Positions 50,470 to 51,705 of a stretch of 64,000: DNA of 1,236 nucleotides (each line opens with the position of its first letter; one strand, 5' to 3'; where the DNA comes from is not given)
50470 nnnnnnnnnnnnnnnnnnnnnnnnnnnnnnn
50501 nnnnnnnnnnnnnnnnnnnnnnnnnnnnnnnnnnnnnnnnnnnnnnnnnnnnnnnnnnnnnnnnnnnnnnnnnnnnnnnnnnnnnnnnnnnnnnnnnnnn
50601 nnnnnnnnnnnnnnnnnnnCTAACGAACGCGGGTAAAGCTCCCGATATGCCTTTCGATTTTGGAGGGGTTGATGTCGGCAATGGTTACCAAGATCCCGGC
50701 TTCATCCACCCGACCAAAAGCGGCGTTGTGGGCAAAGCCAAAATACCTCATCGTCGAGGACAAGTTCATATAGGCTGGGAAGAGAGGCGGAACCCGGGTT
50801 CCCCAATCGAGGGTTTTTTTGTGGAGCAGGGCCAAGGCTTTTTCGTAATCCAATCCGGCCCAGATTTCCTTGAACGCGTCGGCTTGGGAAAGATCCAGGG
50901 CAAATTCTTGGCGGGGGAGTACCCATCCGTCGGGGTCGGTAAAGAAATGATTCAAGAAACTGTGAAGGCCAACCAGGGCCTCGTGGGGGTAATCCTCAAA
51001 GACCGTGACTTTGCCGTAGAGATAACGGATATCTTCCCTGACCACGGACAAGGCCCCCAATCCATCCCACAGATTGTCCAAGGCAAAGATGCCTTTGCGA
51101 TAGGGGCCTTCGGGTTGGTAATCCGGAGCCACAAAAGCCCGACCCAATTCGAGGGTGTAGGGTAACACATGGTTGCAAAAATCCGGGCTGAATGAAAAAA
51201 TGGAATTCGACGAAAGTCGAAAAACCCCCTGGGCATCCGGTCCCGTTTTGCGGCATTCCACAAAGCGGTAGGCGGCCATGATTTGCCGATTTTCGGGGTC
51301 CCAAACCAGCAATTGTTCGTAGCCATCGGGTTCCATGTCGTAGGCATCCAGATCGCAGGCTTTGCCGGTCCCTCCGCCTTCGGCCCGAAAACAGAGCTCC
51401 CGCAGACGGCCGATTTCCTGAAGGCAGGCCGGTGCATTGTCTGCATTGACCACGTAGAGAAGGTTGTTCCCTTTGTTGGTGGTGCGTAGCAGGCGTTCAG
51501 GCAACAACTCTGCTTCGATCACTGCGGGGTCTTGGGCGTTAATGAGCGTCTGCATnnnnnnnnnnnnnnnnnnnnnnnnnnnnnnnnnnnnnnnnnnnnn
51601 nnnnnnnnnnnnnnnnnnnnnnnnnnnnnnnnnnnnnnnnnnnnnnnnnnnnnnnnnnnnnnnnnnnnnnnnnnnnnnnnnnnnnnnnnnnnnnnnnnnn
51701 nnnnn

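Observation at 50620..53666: Candidate lipoamino-acid (glycine/ornithine lipid) biosynthesis pair directly downstream of glyA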

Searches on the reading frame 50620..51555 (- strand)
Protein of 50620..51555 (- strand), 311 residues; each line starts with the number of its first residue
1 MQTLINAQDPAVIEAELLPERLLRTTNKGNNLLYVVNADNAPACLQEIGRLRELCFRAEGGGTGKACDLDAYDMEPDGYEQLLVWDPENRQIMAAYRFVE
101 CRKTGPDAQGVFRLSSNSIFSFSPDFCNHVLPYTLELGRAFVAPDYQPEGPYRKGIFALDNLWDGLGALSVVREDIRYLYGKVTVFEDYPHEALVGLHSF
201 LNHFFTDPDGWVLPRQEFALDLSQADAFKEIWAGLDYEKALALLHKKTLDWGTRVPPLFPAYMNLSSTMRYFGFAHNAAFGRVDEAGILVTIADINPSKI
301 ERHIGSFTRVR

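Call 3: search_protein_families(library=pfam, proteins=[window:50620-51555:-], max_evalue=0.01)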
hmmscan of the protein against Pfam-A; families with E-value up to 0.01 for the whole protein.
window:50620-51555:- (311 aa): 1 family
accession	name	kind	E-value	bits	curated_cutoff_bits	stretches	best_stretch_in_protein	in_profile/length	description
PF13444.12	Acetyltransf_5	-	2.4e-12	47.8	22.4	1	51-147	1-92/102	Acetyltransferase (GNAT) domain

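Call 4: search_protein_families(library=ncbifam, proteins=[window:50620-51555:-], max_evalue=0.01)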
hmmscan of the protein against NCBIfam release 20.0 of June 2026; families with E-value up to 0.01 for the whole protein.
window:50620-51555:- (311 aa): 4 families
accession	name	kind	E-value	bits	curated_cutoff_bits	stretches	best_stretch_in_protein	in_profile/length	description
NF053696.1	GlyAclTfGlsBBct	equivalog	8e-106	353.6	300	1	5-305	3-302/303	glycine N(alpha)-acyltransferase GlsB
NF052615.1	orn_lipid_OlsF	equivalog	2.5e-54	184.8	620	1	3-304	278-569/570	bifunctional ornithine lipid synthase OlsF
NF052554.1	OrAlActfOlsBRHOCB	equivalog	0.00012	22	350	1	42-209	16-176/256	L-ornithine N(alpha)-acyltransferase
NF052555.1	OrAlActfOlsBBRUA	equivalog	0.0012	18.4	320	1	65-212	60-196/278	l-ornithine N(alpha)-acyltransferase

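Call 7: find_related_loci(query=window:50620-51555:-, collection=genome_contigs, flank=6000)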
Query window:50620-51555:- (311 aa) in genome_contigs; peptide patterns used: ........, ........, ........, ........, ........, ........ (x = any residue, [..] = any of these).
30 stretches matched a pattern; 6 encode a relative of the query (tblastn E <= 1e-3); 6 distinct loci.
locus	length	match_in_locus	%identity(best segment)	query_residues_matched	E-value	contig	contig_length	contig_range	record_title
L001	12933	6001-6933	96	1-311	0e+0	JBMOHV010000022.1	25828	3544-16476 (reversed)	MAG: Bacteroidia bacterium isolate Deming_bin.373 contig4407, whole genome shotgun sequence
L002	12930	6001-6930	97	1-310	0e+0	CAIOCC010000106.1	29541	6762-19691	MAG: uncultured Bacteroidetes bacterium isolate Erken-D2_bin-0845 genome assembly, contig: bin-0845:106/253, whole genom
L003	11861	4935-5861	95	1-309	0e+0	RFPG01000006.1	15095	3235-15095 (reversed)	MAG: Sphingobacteriia bacterium isolate WB4_1_1374 contig_100_5, whole genome shotgun sequence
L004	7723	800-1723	79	1-308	1e-170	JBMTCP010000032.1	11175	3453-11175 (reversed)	MAG: Bacteroidia bacterium isolate LKB_V4_S16_100percent_par_LKB_V4_S16_metabat.133 NODE_5136_length_11175_cov_8.953147,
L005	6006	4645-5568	76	1-308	4e-164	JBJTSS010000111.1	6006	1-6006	MAG: Bacteroidota bacterium isolate samp_4447_concoct_1068 samp_4447_378075, whole genome shotgun sequence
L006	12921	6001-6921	86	1-307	0e+0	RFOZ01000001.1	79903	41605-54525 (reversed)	MAG: Cytophagia bacterium isolate WB4_3_0762 contig_100_0, whole genome shotgun sequence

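Call 10: find_homologous_proteins(query=window:50620-51555:-, max_evalue=1e-10)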
Query window:50620-51555:- (311 aa): 7457 proteins with E <= 1e-10 among 8000 candidates; the best 120 are listed.
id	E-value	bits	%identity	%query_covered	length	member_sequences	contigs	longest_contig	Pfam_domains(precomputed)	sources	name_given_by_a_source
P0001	5.9e-212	721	99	100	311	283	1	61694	PF13444.13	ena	-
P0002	2.0e-181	620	86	99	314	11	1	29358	PF13444.13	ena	-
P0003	2.0e-166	571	79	99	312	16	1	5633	PF13444.13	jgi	jgi:hypothetical protein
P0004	1.0e-162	559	77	99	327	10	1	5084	PF13444.13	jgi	jgi:hypothetical protein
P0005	5.3e-135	468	67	99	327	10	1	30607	PF13444.13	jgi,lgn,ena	-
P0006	5.1e-132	458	65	100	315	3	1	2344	PF13444.13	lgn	-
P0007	3.3e-130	452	64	99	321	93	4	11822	PF13444.13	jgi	-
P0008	1.7e-125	436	63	99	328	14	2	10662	PF13444.13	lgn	-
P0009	5.3e-117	408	67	85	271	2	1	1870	PF13444.13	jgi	jgi:hypothetical protein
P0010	8.4e-94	332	51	100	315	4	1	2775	PF13444.13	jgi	-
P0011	4.7e-92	327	49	99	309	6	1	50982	PF13444.13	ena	-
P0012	7.3e-92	326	49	99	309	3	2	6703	PF13444.13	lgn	-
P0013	1.1e-90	322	50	99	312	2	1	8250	PF13444.13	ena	-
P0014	1.1e-90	322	48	99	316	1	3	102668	PF13444.13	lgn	-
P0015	1.3e-89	319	51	96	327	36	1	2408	PF13444.13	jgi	-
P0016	9.7e-89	316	49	99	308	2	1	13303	PF13444.13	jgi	jgi:hypothetical protein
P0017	1.0e-88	316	49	100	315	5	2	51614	PF13444.13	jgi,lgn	jgi:hypothetical protein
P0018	2.7e-88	314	49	100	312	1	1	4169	PF13444.13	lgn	-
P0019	9.3e-88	312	49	99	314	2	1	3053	PF13444.13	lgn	-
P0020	9.5e-88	312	50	99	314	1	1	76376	PF13444.13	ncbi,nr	ncbi:MAG: GNAT family N-acetyltransferase [Bacteroidia bacterium]|nr:GNAT family N-acetyltransferase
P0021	1.4e-87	312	49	99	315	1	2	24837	PF13444.13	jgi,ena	-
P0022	2.0e-87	311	50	100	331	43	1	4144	PF13444.13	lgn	-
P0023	4.0e-87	310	48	100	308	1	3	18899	PF13444.13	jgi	jgi:putative hemolysin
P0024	4.3e-87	310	48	99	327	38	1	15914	PF13444.13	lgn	-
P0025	5.9e-87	310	48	99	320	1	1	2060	PF13444.13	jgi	-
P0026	6.5e-87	310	48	99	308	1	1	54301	PF13444.13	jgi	jgi:hypothetical protein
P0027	1.3e-86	309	49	99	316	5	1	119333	PF13444.13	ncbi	-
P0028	1.5e-86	308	48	99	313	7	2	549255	PF13444.13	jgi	jgi:hypothetical protein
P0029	2.0e-86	308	49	99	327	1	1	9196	PF13444.13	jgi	jgi:hypothetical protein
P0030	2.9e-86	307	50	98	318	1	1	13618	PF13444.13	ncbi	-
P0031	3.1e-86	307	46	99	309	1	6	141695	PF13444.13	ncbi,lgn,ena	-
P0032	3.9e-86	307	49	95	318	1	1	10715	PF13444.13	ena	-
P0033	4.2e-86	307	46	100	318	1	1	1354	PF13444.13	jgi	jgi:hypothetical protein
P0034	4.3e-86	307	50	99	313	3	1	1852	PF13444.13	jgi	jgi:putative hemolysin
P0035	4.5e-86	307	48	100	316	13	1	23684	PF13444.13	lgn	-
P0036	4.7e-86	307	49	99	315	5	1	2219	PF13444.13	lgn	-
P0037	4.8e-86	307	46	99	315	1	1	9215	PF13444.13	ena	-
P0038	5.0e-86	307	48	99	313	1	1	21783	PF13444.13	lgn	-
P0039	5.3e-86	307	48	99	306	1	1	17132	PF13444.13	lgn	-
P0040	6.3e-86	306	48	100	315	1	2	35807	PF13444.13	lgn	-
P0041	7.1e-86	306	47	99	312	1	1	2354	PF13444.13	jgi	jgi:hypothetical protein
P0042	7.5e-86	306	47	95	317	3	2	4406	PF13444.13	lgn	-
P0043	8.3e-86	306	49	95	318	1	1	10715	PF13444.13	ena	-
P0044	9.1e-86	306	48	99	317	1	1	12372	PF13444.13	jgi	jgi:hypothetical protein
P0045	1.4e-85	305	49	95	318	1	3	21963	PF13444.13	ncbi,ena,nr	ncbi:MAG: GNAT family N-acetyltransferase [Bacteroidota bacterium]|nr:GNAT family N-acetyltransferas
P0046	1.4e-85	305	49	97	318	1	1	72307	PF13444.13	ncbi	-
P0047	1.4e-85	305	47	99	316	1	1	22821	PF13444.13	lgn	-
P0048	2.2e-85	305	47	99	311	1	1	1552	PF13444.13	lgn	-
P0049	2.5e-85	304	47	99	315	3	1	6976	PF13444.13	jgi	-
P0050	2.6e-85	304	48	99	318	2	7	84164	PF13444.13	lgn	-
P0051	3.3e-85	304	47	100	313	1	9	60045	PF13444.13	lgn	-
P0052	3.6e-85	304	49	99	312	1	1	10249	PF13444.13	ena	-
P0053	3.9e-85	304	45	99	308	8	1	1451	PF13444.13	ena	-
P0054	4.4e-85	304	49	98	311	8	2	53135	PF13444.13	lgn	-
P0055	4.6e-85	304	47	99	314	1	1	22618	PF13444.13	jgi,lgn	jgi:hypothetical protein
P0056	4.6e-85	304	48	99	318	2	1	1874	PF13444.13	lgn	-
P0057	8.9e-85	303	47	99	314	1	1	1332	PF13444.13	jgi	-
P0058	9.1e-85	303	47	98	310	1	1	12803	PF13444.13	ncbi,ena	-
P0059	1.0e-84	302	49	99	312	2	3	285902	PF13444.13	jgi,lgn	jgi:hypothetical protein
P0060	1.0e-84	302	47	99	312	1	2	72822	PF13444.13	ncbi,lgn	-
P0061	1.1e-84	302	48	99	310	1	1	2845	PF13444.13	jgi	jgi:Acetyltransferase (GNAT) domain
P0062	1.3e-84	302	46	100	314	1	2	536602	PF13444.13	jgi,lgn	jgi:hypothetical protein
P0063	1.3e-84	302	48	99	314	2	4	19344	PF13444.13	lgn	-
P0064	1.3e-84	302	47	98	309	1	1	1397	PF13444.13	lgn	-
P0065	1.4e-84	302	48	99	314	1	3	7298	PF13444.13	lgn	-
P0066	1.5e-84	302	47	98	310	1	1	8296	PF13444.13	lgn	-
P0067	1.5e-84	302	48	99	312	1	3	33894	PF13444.13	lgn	-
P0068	1.6e-84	302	45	99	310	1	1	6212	PF13444.13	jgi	jgi:hypothetical protein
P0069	1.6e-84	302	46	99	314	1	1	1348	PF13444.13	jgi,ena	-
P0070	1.6e-84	302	47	99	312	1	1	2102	PF13444.13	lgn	-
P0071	1.6e-84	302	49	99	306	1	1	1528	PF13444.13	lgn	-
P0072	1.7e-84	302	49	95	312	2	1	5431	PF13444.13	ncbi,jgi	jgi:hypothetical protein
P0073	2.1e-84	301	48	95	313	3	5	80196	PF13444.13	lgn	-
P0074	2.1e-84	301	47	98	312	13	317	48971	PF13444.13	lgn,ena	-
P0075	2.3e-84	301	44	99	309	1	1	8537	PF13444.13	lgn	-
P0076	2.3e-84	301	48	98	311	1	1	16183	PF13444.13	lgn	-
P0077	2.5e-84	301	47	98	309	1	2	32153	PF13444.13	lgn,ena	-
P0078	2.7e-84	301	47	99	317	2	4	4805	PF13444.13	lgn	-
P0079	2.8e-84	301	47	99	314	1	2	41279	PF13444.13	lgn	-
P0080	3.1e-84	301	48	99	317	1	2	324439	PF13444.13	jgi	jgi:hypothetical protein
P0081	3.1e-84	301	47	100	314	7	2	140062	PF13444.13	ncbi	ncbi:MAG: GNAT family N-acetyltransferase [Cyclobacteriaceae bacterium]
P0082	3.4e-84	301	45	99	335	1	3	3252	PF13444.13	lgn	-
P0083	3.4e-84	301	47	99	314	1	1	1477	PF13444.13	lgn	-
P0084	4.2e-84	300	47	100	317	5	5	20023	PF13444.13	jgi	jgi:hypothetical protein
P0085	4.8e-84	300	45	100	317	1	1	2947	PF13444.13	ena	-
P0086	4.8e-84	300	47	99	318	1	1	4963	PF13444.13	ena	-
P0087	5.0e-84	300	45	99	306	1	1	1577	PF13444.13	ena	-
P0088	6.2e-84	300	45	99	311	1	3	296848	PF13444.13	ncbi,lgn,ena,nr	ncbi:MAG: GNAT family N-acetyltransferase [Paramuribaculum sp.]|nr:GNAT family N-acetyltransferase [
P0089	6.4e-84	300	47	99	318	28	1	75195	PF13444.13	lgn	-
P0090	6.7e-84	300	47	99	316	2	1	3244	PF13444.13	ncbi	-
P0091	6.9e-84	300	46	100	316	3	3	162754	PF13444.13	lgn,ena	-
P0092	7.6e-84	300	46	100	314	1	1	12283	PF13444.13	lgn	-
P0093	7.7e-84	300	46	99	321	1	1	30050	PF13444.13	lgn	-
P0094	7.9e-84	300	48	98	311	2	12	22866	PF13444.13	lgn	-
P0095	8.0e-84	299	46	99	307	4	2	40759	PF13444.13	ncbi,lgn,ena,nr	ncbi:MAG: GNAT family N-acetyltransferase [Bacteroidales bacterium]|nr:GNAT family N-acetyltransfera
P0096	8.0e-84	299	44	100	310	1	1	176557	PF13444.13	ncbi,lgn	ncbi:MAG: GNAT family N-acetyltransferase [Bacteroidota bacterium]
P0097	8.1e-84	299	47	99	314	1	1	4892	PF13444.13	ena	-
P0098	8.3e-84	299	45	99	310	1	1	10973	PF13444.13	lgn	-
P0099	8.4e-84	299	49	99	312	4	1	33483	PF13444.13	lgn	-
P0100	8.5e-84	299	47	99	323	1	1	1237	PF13444.13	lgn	-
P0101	9.2e-84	299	46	98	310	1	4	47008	PF13444.13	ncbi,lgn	-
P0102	9.4e-84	299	48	99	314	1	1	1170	PF13444.13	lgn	-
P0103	1.0e-83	299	46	98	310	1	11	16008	PF13444.13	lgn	-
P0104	1.2e-83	299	48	97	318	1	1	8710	PF13444.13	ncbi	-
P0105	1.2e-83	299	43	99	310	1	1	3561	PF13444.13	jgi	jgi:Acetyltransferase (GNAT) domain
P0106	1.2e-83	299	48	99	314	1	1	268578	PF13444.13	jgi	jgi:hypothetical protein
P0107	1.3e-83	299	45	100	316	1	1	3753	PF13444.13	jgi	-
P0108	1.3e-83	299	46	99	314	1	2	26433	PF13444.13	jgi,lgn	-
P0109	1.3e-83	299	47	99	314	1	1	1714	PF13444.13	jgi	-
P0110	1.4e-83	299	47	99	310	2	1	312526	PF13444.13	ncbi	-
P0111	1.4e-83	299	45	99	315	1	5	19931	PF13444.13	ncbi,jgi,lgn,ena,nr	ncbi:MAG: hemolysin [Bacteroidetes bacterium GWF2_33_16]|nr:MAG: hemolysin [Bacteroidetes bacterium 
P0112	1.4e-83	299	50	99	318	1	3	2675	PF13444.13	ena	-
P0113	1.5e-83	299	46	99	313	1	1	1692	PF13444.13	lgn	-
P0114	1.7e-83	298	45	100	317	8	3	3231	PF13444.13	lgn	-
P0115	1.8e-83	298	48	98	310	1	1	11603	PF13444.13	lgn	-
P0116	1.9e-83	298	47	99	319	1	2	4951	PF13444.13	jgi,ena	-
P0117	2.0e-83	298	47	100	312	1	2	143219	PF13444.13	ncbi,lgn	-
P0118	2.0e-83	298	47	99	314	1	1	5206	PF13444.13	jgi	jgi:hypothetical protein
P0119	2.1e-83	298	43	99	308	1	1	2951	PF13444.13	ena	-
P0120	2.3e-83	298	47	99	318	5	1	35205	PF13444.13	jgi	jgi:hypothetical protein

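Call 11: find_encoding_contigs(protein=P0005, flank=6000, max_places=3)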
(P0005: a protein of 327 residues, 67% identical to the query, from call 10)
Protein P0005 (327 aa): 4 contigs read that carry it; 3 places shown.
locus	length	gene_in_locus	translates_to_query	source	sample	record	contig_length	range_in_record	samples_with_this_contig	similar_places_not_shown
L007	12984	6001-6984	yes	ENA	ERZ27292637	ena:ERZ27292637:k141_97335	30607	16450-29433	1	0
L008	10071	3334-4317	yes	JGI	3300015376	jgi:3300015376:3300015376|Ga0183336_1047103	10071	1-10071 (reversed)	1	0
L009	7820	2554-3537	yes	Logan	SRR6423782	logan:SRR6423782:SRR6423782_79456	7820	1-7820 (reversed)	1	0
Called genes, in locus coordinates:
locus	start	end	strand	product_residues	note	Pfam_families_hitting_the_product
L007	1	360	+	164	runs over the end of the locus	PF01878:EVE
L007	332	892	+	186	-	PF00156:Pribosyltran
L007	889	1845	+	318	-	PF02729:OTCace_N, PF00185:OTCace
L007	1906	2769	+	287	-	PF00483:NTP_transferase, PF12804:NTP_transf_3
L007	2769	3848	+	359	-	PF00106:adh_short (weak), PF01073:3Beta_HSD, PF01370:Epimerase, PF02719:Polysacc_synt_2, PF04321:RmlD_sub_bind, PF05368:NmrA (weak), PF08659:KR (weak), PF16363:GDP_Man_Dehyd, +1 more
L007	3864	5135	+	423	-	PF00464:SHMT, PF00155:Aminotran_1_2 (weak)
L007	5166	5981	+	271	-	PF19576:Acyltransf_2, PF01553:Acyltransferase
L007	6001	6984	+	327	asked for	PF13444:Acetyltransf_5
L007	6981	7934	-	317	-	PF01259:SAICAR_synt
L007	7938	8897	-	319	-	PF02562:PhoH, PF13245:AAA_19 (weak), PF13604:AAA_30 (weak)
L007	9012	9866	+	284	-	PF01887:SAM_HAT_N, PF20257:SAM_HAT_C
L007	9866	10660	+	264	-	PF23441:SDR (faint), PF00106:adh_short, PF08659:KR, PF13561:adh_short_C2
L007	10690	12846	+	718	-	-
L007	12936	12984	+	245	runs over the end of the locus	-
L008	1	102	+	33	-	?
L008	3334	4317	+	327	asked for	PF13444:Acetyltransf_5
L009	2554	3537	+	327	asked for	PF13444:Acetyltransf_5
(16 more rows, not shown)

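Call 12: find_encoding_contigs(protein=P0007, flank=6000, max_places=3)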
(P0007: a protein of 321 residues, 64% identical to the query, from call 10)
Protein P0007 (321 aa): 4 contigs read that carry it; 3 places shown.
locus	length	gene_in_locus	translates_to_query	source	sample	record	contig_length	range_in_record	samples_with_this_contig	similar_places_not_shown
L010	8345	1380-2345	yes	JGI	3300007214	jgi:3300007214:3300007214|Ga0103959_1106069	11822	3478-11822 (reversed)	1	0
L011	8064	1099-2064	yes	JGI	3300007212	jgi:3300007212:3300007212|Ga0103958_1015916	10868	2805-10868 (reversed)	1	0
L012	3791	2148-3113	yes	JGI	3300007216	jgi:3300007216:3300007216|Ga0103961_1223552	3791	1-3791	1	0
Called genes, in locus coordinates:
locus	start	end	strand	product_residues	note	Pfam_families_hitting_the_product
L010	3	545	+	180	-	?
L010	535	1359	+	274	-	PF19576:Acyltransf_2, PF01553:Acyltransferase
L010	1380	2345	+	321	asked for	PF13444:Acetyltransf_5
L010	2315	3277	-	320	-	PF01259:SAICAR_synt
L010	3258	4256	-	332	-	PF02562:PhoH, PF13245:AAA_19 (faint), PF13604:AAA_30 (faint)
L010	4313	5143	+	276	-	PF01887:SAM_HAT_N, PF20257:SAM_HAT_C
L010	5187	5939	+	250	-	PF00106:adh_short, PF08659:KR, PF13561:adh_short_C2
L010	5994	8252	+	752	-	-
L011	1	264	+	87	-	?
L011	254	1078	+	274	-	PF19576:Acyltransf_2, PF01553:Acyltransferase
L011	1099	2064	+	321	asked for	PF13444:Acetyltransf_5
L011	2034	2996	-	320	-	PF01259:SAICAR_synt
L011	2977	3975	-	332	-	PF02562:PhoH, PF13245:AAA_19 (faint), PF13604:AAA_30 (faint)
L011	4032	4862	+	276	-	PF01887:SAM_HAT_N, PF20257:SAM_HAT_C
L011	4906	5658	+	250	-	PF00106:adh_short, PF08659:KR, PF13561:adh_short_C2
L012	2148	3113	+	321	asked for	PF13444:Acetyltransf_5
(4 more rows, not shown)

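Call 13: find_encoding_contigs(protein=P0008, flank=6000, max_places=3)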
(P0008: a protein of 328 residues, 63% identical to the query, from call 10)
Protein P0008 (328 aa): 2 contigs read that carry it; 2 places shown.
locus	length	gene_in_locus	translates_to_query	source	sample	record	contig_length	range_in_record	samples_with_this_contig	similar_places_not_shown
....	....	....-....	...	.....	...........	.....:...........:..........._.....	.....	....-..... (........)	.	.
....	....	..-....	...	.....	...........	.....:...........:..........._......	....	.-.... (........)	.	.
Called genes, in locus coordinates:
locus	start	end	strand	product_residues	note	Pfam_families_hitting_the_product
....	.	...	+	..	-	?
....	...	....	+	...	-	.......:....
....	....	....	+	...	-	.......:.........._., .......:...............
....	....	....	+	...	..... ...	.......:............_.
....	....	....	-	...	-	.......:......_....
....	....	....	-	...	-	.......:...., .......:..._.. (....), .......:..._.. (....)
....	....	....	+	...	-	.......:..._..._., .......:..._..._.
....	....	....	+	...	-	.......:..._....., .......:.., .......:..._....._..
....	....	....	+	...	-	-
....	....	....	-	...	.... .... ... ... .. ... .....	?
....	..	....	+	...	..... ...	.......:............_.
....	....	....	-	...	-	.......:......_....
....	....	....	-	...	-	?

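Call 15: find_encoding_contigs(protein=P0088, flank=5000, max_places=1)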
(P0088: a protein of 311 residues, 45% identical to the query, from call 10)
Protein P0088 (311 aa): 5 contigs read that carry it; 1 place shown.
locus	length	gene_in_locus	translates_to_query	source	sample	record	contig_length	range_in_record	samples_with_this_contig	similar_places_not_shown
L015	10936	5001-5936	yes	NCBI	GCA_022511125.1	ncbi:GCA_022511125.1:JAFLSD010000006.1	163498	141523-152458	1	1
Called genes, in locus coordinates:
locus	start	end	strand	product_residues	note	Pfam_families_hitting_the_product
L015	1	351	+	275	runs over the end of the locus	PF19576:Acyltransf_2, PF01553:Acyltransferase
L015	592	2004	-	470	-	PF05569:Peptidase_M56, PF26538:DUF8177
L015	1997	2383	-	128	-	PF03965:Penicillinase_R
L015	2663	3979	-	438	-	PF13650:Asp_protease_2, PF13975:gag-asp_proteas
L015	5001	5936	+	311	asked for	PF13444:Acetyltransf_5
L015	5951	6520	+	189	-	PF13858:DUF4199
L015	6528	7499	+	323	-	PF00535:Glycos_transf_2, PF10111:Glyco_tranf_2_2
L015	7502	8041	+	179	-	PF00881:Nitroreductase, PF14512:TM1586_NiRdase (weak), PF00881:Nitroreductase, PF14512:TM1586_NiRdase (weak)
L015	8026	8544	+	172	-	PF20050:DUF6452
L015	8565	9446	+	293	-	PF19515:DUF6048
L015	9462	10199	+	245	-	PF00106:adh_short, PF13561:adh_short_C2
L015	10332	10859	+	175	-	-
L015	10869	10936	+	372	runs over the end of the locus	-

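Call 16: find_encoding_contigs(protein=P0081, flank=5000, max_places=1)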
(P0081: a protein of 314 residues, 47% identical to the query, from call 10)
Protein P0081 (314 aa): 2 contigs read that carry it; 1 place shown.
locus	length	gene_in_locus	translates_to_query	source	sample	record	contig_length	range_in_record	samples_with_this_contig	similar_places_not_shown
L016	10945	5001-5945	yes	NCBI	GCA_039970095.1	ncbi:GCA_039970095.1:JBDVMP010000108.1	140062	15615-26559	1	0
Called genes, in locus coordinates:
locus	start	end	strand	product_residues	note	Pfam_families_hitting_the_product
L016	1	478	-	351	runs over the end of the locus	-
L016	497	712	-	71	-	PF01381:HTH_3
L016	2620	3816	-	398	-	PF20511:PMI_typeI_cat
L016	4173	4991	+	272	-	PF19576:Acyltransf_2, PF01553:Acyltransferase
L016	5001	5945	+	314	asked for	PF13444:Acetyltransf_5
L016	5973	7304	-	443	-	PF00083:Sugar_tr, PF07690:MFS_1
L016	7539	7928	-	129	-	PF03928:HbpS-like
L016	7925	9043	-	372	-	PF13593:SBF_like, PF01758:SBF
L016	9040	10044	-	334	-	PF00248:Aldo_ket_red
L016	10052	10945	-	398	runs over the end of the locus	PF07470:Glyco_hydro_88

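Call 17: find_encoding_contigs(protein=P0011, flank=5000, max_places=1)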
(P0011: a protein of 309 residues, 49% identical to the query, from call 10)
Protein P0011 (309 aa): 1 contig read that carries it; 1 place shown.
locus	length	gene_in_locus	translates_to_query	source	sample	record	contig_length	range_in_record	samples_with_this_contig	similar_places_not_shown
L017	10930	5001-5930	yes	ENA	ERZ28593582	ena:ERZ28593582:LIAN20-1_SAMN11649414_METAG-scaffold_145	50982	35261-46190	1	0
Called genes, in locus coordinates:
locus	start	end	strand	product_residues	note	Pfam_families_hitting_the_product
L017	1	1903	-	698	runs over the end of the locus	PF03717:PBP_dimer, PF00905:Transpeptidase, PF03793:PASTA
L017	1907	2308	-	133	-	PF19579:FtsL_2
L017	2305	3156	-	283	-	PF01795:Methyltransf_5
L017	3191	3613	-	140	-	PF02381:MraZ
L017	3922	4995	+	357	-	PF19576:Acyltransf_2, PF01553:Acyltransferase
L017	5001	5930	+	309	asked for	PF13444:Acetyltransf_5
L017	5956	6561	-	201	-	PF03193:RsgA_GTPase (faint), PF00009:GTP_EFTU (faint), PF01926:MMR_HSR1, PF02421:FeoB_N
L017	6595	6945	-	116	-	PF19937:GldC-like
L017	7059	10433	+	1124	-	PF07676:PD40 (faint), PF26549:Tricorn_N (faint), PF26550:Tricorn_2nd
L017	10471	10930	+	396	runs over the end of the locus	PF01546:Peptidase_M20, PF07687:M20_dimer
